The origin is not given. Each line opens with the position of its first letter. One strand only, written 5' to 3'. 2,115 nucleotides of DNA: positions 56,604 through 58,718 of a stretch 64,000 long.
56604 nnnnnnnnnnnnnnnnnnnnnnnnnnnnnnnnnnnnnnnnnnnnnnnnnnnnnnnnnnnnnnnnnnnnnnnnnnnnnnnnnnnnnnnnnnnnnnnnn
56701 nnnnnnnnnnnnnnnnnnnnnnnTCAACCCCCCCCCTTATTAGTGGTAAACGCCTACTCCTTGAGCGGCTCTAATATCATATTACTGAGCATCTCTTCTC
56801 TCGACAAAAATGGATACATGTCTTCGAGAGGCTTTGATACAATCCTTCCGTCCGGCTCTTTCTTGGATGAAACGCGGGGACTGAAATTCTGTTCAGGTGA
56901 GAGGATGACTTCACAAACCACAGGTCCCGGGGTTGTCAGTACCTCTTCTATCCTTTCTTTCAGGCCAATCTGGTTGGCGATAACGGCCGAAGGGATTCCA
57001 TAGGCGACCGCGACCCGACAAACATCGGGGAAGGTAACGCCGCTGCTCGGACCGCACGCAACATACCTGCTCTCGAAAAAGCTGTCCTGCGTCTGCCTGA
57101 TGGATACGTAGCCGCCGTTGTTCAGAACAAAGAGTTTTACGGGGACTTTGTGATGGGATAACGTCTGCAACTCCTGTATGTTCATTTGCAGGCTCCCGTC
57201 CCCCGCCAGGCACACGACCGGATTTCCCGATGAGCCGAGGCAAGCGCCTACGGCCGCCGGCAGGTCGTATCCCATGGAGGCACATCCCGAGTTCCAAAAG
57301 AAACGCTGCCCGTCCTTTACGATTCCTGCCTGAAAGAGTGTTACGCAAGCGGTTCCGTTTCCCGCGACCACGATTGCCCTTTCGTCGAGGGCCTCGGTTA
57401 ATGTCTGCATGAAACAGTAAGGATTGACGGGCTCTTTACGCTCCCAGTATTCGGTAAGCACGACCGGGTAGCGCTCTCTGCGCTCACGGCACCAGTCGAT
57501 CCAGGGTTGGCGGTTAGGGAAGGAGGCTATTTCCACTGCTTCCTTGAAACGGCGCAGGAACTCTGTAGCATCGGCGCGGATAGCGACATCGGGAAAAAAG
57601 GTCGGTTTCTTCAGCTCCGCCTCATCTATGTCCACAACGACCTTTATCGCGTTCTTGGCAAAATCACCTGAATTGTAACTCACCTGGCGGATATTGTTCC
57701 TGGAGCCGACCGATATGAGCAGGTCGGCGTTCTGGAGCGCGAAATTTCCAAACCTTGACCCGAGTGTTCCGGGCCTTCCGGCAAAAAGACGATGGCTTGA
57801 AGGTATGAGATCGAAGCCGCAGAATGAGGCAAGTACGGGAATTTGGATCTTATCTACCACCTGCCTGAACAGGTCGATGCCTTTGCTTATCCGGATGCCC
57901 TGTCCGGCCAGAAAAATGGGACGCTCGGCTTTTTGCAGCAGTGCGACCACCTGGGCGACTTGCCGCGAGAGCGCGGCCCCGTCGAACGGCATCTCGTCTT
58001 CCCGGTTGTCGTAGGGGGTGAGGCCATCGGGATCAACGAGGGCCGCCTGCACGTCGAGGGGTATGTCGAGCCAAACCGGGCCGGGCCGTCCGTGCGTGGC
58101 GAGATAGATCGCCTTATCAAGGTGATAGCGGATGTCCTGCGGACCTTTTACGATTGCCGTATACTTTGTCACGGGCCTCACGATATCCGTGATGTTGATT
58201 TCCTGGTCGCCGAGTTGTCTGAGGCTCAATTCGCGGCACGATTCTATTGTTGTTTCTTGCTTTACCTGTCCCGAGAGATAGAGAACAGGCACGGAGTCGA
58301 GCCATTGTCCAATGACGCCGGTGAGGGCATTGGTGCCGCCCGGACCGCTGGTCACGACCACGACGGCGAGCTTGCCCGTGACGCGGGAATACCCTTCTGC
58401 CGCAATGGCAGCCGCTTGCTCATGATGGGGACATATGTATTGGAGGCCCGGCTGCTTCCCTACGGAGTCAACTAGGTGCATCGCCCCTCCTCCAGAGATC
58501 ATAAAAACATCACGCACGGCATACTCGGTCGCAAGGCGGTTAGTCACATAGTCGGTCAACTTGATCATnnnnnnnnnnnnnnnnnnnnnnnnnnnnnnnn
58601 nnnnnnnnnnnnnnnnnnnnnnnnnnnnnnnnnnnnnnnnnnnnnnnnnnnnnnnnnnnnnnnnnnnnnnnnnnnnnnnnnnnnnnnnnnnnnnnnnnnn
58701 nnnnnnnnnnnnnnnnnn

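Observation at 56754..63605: Predicted branched-chain 3,6-dideoxyhexose (yersiniose-type) nucleotide-sugar pathway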

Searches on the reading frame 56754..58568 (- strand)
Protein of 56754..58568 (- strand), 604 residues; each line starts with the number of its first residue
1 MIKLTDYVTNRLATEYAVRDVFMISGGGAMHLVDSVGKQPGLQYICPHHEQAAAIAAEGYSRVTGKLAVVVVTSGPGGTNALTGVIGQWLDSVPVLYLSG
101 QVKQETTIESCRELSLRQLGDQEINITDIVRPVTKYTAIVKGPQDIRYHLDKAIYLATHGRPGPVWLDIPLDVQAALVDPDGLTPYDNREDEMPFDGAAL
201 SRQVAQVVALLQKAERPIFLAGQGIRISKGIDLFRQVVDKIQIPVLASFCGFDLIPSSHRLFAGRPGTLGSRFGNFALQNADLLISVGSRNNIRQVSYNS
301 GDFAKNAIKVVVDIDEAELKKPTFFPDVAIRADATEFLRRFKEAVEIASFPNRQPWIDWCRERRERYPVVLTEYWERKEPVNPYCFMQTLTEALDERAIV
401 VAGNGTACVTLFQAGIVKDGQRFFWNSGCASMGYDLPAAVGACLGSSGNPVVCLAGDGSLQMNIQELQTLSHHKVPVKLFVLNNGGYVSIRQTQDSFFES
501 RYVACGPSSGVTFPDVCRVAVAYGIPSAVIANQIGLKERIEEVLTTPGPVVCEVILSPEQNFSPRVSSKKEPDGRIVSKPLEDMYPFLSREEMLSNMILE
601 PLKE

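Call 3: search_protein_families(library=pfam, proteins=[window:56754-58568:-])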
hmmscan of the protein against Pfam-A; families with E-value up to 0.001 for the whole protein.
window:56754-58568:- (604 aa): 3 families
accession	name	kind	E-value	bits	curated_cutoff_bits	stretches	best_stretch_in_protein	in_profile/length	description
PF02775.26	TPP_enzyme_C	-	1.2e-33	116.4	21.9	1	405-554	3-151/151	Thiamine pyrophosphate enzyme, C-terminal TPP binding domain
PF02776.23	TPP_enzyme_N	-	7.6e-31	106.8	26.8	1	3-106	2-104/119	Thiamine pyrophosphate enzyme, N-terminal TPP binding domain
PF00205.28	TPP_enzyme_M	-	9.7e-30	103.5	30.4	1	204-340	1-136/137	Thiamine pyrophosphate enzyme, central domain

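Call 4: search_protein_families(library=ncbifam, proteins=[window:56754-58568:-])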
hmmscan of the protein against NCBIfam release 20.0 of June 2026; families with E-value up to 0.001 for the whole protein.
window:56754-58568:- (604 aa): 54 families (the best 25 are shown)
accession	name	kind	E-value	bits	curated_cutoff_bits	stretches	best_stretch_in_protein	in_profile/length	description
TIGR00118.1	acolac_lg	equivalog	1.9e-108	363.3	538.35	1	15-567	13-545/557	biosynthetic-type acetolactate synthase large subunit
NF004710.0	PRK06048.1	equivalog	8e-100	334.9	976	1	16-568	21-549/561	acetolactate synthase large subunit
NF006524.0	PRK08978.1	equivalog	4.4e-98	328.9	738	1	8-568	7-536/548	acetolactate synthase 2 catalytic subunit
NF006016.1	PRK08155.1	equivalog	1.4e-97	327.5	870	1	12-566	12-542/554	acetolactate synthase large subunit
NF005651.0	PRK07418.1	subfamily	2e-94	317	942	1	16-570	32-573/617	acetolactate synthase large subunit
NF005584.0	PRK07282.1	equivalog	1.8e-92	310.7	970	1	14-571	21-555/566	acetolactate synthase large subunit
NF005824.0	PRK07710.1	equivalog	3.4e-90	303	976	1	17-570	31-562/573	acetolactate synthase large subunit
NF005860.0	PRK07789.1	equivalog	9.1e-90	301.7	881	1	15-571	46-593/615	acetolactate synthase large subunit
NF005228.0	PRK06725.1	equivalog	1.9e-87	293.8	991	1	16-576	29-565/571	acetolactate synthase large subunit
NF004919.0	PRK06276.1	equivalog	1.3e-86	291.2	866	1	16-561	14-543/582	acetolactate synthase large subunit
NF005058.0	PRK06466.1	equivalog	5.5e-86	289.3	951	1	14-547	15-537/574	acetolactate synthase 3 large subunit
NF006581.0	PRK09107.1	equivalog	7.8e-85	285.3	974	1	15-573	23-570/595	acetolactate synthase 3 large subunit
NF006319.0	PRK08527.1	equivalog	1.2e-84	284.8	905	1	10-568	12-550/565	acetolactate synthase large subunit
NF005409.0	PRK06965.1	equivalog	4.6e-77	259.8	1035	1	16-543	34-547/587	acetolactate synthase 3 catalytic subunit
NF006052.0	PRK08199.1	subfamily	5.2e-76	256.1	539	1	17-561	22-542/559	thiamine pyrophosphate protein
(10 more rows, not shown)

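Call 6: search_solved_structures(query=window:56754-58568:-, max_evalue=1e-20)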
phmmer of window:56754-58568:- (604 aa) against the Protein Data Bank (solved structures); distinct sequences matched with E-value up to 1e-20: 139 (the best 60 are shown).
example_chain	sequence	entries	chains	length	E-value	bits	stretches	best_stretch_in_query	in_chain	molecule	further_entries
8rph_A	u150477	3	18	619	6.3e-125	420.9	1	5-596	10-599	Thiamine pyrophosphate-binding protein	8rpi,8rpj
5ahk_A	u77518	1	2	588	1.5e-81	277.7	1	3-567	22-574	ACETOLACTATE SYNTHASE II, LARGE SUBUNIT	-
6lpi_A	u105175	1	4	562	5e-74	252.8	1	15-566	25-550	Acetolactate synthase isozyme 1 large subunit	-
7u25_A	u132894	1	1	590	6.3e-73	249.2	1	16-568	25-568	Acetolactate synthase, chloroplastic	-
7stq_A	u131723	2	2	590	8.7e-73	248.7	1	16-568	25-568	Acetolactate synthase, chloroplastic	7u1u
7tzz_A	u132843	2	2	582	1e-72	248.5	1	16-568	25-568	Acetolactate synthase, chloroplastic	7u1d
6u9h_A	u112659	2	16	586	1.2e-72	248.3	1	16-568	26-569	Acetolactate synthase, chloroplastic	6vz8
1ybh_A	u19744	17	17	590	1.2e-72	248.3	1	16-568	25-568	Acetolactate synthase, chloroplast | Acetolactate synthase | Acetolactate synthase, chloroplastic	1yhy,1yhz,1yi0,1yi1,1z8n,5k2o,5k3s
3e9y_A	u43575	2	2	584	1.6e-72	247.9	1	16-568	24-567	Acetolactate synthase, chloroplastic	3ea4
8et5_A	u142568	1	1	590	1.9e-72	247.6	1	16-566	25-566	Acetolactate synthase, chloroplastic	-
6dek_A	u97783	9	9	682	3.6e-61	210.4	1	12-574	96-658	Acetolactate synthase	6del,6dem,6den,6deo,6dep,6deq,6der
1jsc_A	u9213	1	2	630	1.2e-60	208.7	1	8-566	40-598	ACETOHYDROXY-ACID SYNTHASE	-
6u9d_A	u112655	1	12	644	1.3e-60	208.6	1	8-566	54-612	Acetolactate synthase catalytic subunit, mitochondrial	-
1n0h_A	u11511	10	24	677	1.5e-60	208.3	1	8-566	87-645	Acetolactate synthase | Acetolactate synthase, mitochondrial | Acetolactate synthase catalytic subunit, mitochondrial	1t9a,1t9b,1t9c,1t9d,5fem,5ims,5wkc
6wo1_A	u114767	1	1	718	1.3e-58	201.9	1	13-564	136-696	Acetohydroxyacid synthase catalytic subunit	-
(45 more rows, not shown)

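Call 13: find_homologous_proteins(query=window:56754-58568:-, max_evalue=1e-30)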
Query window:56754-58568:- (604 aa): 8000 proteins with E <= 1e-30 among 8000 candidates; the best 120 are listed.
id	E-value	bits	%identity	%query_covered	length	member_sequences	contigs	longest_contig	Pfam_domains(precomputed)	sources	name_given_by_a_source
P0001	0.0e+0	1379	100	100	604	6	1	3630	PF02775.27,PF02776.24,PF00205.29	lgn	-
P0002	0.0e+0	1099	79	100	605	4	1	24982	PF02775.27,PF02776.24,PF00205.29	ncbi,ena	-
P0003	0.0e+0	1010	73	99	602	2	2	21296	PF02775.27,PF02776.24,PF00205.29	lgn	-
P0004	5.4e-296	1001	72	99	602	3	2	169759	PF02775.27,PF02776.24,PF00205.29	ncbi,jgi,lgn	jgi:acetolactate synthase-1/2/3 large subunit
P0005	6.4e-291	984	71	99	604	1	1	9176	PF02775.27,PF02776.24,PF00205.29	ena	-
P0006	9.5e-289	977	71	100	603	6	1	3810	PF02775.27,PF02776.24,PF00205.29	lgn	-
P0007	1.5e-287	973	70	100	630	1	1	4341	PF02775.27,PF02776.24,PF00205.29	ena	-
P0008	2.6e-287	972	70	99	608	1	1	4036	PF02775.27,PF02776.24,PF00205.29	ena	-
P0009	2.6e-286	969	69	100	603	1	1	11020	PF02775.27,PF02776.24,PF00205.29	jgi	-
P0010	9.2e-286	967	69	100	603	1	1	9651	PF02775.27,PF02776.24,PF00205.29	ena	-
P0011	9.2e-286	967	69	100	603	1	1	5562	PF02775.27,PF02776.24,PF00205.29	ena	-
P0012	9.3e-286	967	69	100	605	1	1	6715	PF02775.27,PF02776.24,PF00205.29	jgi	-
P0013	3.3e-285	965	69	100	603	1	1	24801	PF02775.27,PF02776.24,PF00205.29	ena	-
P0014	4.1e-284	962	68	100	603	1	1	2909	PF02775.27,PF02776.24,PF00205.29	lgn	-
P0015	3.1e-283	959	69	99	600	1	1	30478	PF02775.27,PF02776.24,PF00205.29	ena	-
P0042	1.5e-266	904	64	100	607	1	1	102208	PF02775.27,PF02776.24,PF00205.29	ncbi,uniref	ncbi:thiamine pyrophosphate-binding protein [Effusibacillus consociatus]|uniref:Thiamine pyrophospha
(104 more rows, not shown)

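Call 14: find_encoding_contigs(protein=window:56754-58568:-, flank=10000, max_places=4)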
Protein window:56754-58568:- (604 aa): 7 contigs read that carry it; 4 places shown.
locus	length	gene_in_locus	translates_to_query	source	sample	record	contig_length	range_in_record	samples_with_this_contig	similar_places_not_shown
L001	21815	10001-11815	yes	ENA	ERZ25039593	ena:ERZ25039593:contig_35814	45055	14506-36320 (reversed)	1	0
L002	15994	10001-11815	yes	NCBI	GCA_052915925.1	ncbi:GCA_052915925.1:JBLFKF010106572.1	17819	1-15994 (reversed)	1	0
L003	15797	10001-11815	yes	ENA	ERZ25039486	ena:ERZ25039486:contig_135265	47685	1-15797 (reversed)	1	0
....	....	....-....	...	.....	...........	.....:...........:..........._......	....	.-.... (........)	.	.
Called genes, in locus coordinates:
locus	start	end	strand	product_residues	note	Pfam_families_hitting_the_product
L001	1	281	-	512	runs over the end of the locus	PF13231:PMT_2 (weak)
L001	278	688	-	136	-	-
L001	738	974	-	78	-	-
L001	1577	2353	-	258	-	PF13489:Methyltransf_23, PF08241:Methyltransf_11 (weak), PF08242:Methyltransf_12 (weak), PF13649:Methyltransf_25 (weak)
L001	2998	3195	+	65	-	PF00483:NTP_transferase, PF12804:NTP_transf_3 (weak)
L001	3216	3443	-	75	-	-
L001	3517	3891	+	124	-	PF00483:NTP_transferase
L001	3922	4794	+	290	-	PF01370:Epimerase, PF04321:RmlD_sub_bind, PF07993:NAD_binding_4 (faint), PF16363:GDP_Man_Dehyd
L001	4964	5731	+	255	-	PF00483:NTP_transferase, PF12804:NTP_transf_3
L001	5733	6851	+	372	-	PF01073:3Beta_HSD (weak), PF01370:Epimerase, PF02719:Polysacc_synt_2, PF04321:RmlD_sub_bind (weak), PF16363:GDP_Man_Dehyd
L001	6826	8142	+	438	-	PF01041:DegT_DnrJ_EryC1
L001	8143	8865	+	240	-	PF00175:NAD_binding_1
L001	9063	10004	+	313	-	PF01370:Epimerase, PF16363:GDP_Man_Dehyd, PF07993:NAD_binding_4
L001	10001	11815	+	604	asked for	PF02776:TPP_enzyme_N, PF00205:TPP_enzyme_M, PF02775:TPP_enzyme_C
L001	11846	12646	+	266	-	PF03328:HpcH_HpaI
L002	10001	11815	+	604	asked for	PF02776:TPP_enzyme_N, PF00205:TPP_enzyme_M, PF02775:TPP_enzyme_C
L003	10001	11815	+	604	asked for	PF02776:TPP_enzyme_N, PF00205:TPP_enzyme_M, PF02775:TPP_enzyme_C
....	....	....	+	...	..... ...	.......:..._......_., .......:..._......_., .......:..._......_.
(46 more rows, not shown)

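Call 16: find_related_loci(query=A1, collection=genome_contigs, flank=10000)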
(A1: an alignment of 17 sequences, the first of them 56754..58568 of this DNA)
Query A1 (604 aa) in genome_contigs; peptide patterns used: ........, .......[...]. (x = any residue, [..] = any of these).
599 stretches matched a pattern (row limit reached: there are more); 594 encode a relative of the query (tblastn E <= 1e-3); the best 80 are kept; 80 distinct loci.
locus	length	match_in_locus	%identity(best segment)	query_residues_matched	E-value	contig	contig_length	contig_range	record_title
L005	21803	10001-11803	79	2-603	0e+0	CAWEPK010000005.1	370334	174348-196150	MAG: uncultured delta proteobacterium isolate MFD02138.bin.2.11 genome assembly, contig: contig_13573, whole genome shot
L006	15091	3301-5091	60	1-599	0e+0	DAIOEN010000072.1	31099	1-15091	MAG TPA_asm: Vulcanimicrobiota bacterium isolate CTOTU7676 NODE_2513_length_31099_cov_25.993235, whole genome shotgun se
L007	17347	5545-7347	60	1-604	0e+0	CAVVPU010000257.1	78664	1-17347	MAG: uncultured delta proteobacterium isolate MFD02138.bin.2.7 genome assembly, contig: contig_77515, whole genome shotg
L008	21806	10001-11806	58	1-604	0e+0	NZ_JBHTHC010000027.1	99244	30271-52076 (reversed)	Paenibacillus sp. GCM10027626 strain CGMCC 1.60098 GCM70027626_13, whole genome shotgun sequence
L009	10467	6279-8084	60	2-604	0e+0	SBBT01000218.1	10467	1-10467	MAG: Candidatus Troglogloeales bacterium isolate Bin_6_1_1 Hy_contig16085, whole genome shotgun sequence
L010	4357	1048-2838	57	1-598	0e+0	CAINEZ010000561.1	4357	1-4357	MAG: uncultured Bacteroidetes bacterium isolate AlinenLipids_bin-7249 genome assembly, contig: bin-7249:561/704, whole g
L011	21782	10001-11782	58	1-598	0e+0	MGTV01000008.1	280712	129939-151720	MAG: Elusimicrobia bacterium GWA2_62_23 gwa2_scaffold_118, whole genome shotgun sequence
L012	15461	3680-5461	55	1-597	0e+0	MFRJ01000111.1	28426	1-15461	MAG: Candidatus Melainabacteria bacterium GWA2_34_9 gwa2_scaffold_6287, whole genome shotgun sequence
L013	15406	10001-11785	55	1-604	0e+0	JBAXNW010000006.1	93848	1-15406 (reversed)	MAG: Bacteroidota bacterium isolate ELA489 MAG489_6, whole genome shotgun sequence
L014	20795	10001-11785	53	1-604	0e+0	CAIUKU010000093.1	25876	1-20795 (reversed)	MAG: uncultured Bacteroidales bacterium isolate Loclat_bin-11079 genome assembly, contig: bin-11079:093/526, whole genom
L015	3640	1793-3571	54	1-600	0e+0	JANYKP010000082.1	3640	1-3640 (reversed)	MAG: Cyclobacteriaceae bacterium isolate GL140_5_metabinner_221 GL140_5_k141_297077, whole genome shotgun sequence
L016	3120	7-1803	55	1-604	0e+0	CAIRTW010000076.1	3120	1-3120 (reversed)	MAG: uncultured Bacteroidetes bacterium isolate Umea_bin-01667 genome assembly, contig: bin-01667:076/376, whole genome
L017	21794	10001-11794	54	2-601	0e+0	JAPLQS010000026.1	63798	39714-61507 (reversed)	MAG: Nitrosospira sp. isolate LacPavin_0818_WC40_MAG_55_48 LacPavin_0818_WC40_scaffold_329149, whole genome shotgun sequ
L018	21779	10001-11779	56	1-599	0e+0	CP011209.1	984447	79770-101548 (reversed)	MAG: Candidatus Wolfebacteria bacterium GW2011_GWB1_47_1 chromosome, complete genome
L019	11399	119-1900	54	1-599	0e+0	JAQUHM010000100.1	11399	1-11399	MAG: Geobacteraceae bacterium isolate STCSWMC_37 NODE_16747_length_11399_cov_3.025994_ST_CSWMC, whole genome shotgun seq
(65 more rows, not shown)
